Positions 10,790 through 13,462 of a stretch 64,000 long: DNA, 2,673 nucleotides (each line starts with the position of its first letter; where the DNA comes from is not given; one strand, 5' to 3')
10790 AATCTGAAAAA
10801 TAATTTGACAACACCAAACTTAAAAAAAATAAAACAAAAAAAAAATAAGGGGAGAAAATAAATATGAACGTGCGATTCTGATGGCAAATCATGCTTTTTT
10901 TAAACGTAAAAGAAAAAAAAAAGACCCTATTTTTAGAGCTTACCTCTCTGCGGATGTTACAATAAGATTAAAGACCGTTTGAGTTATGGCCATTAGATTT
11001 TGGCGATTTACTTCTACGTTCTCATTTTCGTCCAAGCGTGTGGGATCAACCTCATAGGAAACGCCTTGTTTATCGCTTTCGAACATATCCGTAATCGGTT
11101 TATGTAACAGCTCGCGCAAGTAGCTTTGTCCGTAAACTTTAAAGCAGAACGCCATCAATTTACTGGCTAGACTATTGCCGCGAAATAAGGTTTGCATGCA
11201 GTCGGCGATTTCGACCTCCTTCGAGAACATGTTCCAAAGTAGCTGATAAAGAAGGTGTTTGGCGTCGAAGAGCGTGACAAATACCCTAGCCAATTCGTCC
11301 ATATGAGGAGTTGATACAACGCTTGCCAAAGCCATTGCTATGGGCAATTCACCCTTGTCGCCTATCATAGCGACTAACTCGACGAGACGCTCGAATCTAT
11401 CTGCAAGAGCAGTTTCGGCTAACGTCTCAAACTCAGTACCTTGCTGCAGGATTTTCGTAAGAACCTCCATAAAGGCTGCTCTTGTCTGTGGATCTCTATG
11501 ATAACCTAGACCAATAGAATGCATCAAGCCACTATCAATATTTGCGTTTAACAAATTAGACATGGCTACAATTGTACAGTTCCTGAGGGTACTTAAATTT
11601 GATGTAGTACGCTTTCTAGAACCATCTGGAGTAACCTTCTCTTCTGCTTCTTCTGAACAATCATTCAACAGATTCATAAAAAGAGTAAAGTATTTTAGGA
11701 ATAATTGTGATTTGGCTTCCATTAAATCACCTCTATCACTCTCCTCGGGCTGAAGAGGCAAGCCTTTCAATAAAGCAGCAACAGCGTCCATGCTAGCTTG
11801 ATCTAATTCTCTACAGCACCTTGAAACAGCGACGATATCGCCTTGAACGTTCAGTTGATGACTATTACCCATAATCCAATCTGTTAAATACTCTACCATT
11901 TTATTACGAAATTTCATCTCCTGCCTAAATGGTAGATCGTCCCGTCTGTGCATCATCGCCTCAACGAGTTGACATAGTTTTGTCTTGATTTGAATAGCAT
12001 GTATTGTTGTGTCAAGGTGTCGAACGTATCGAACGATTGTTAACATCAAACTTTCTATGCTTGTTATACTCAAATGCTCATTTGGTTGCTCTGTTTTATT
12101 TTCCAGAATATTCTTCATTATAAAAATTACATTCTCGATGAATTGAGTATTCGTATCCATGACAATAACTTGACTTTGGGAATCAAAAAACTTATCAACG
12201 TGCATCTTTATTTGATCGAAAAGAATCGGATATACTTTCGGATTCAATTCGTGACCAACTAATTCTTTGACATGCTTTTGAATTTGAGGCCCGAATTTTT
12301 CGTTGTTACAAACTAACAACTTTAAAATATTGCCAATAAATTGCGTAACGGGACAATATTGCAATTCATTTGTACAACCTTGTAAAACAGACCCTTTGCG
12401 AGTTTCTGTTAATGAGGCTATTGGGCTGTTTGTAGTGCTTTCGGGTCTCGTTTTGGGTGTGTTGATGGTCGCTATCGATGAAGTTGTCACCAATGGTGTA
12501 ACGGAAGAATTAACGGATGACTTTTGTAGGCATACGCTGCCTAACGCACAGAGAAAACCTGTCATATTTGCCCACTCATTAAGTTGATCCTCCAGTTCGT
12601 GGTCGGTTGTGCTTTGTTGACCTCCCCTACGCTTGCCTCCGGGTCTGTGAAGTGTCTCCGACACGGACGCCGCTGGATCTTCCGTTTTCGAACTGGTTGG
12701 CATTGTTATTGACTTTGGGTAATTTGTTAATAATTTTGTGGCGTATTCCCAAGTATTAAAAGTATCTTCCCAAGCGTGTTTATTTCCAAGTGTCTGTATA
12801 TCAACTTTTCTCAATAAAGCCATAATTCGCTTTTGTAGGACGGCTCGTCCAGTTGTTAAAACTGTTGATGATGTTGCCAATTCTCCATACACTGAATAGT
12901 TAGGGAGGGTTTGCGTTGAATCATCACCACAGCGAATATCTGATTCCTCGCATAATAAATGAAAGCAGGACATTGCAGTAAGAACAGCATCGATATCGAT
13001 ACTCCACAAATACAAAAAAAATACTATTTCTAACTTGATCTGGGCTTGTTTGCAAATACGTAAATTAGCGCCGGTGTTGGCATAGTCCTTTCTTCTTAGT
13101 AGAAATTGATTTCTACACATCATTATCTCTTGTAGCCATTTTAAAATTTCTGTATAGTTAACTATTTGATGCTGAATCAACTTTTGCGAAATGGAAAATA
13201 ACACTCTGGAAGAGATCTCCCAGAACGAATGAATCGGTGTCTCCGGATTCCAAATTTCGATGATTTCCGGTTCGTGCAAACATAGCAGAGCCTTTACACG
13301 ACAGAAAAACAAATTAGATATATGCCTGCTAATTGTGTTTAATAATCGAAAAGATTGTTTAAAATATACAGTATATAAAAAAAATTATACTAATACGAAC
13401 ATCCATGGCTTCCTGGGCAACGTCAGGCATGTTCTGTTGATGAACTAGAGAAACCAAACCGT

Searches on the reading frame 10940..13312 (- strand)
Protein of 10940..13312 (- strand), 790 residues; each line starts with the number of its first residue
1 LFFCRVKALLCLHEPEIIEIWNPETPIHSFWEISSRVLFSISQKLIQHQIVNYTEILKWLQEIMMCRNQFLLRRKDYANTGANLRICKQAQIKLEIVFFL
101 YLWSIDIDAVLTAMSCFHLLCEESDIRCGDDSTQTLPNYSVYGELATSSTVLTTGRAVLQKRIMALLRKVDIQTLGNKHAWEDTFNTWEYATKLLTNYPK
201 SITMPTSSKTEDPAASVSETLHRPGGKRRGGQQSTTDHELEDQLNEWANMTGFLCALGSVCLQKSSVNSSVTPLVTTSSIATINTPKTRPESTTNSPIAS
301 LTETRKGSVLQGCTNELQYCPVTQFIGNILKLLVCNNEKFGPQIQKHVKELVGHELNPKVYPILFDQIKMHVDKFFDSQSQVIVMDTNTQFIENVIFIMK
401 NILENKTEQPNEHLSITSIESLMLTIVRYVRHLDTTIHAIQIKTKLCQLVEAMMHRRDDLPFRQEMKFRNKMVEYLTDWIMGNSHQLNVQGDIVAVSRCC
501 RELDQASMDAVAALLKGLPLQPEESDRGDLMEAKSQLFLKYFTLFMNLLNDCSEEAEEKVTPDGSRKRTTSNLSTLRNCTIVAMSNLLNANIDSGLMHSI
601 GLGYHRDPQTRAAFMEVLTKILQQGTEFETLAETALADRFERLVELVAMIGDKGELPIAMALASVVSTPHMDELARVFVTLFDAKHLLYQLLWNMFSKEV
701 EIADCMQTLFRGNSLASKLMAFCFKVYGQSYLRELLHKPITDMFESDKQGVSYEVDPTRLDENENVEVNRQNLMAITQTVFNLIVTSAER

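Call 39: search_protein_families(library=pfam, proteins=[window:10940-13312:-], max_evalue=0.0001)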
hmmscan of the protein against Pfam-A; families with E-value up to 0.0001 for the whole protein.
window:10940-13312:- (790 aa): 1 family
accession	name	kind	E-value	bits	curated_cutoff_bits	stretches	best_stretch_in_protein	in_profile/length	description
PF00616.24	RasGAP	-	4.2e-09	37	28.3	1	694-766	4-75/207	GTPase-activator protein for Ras-like GTPase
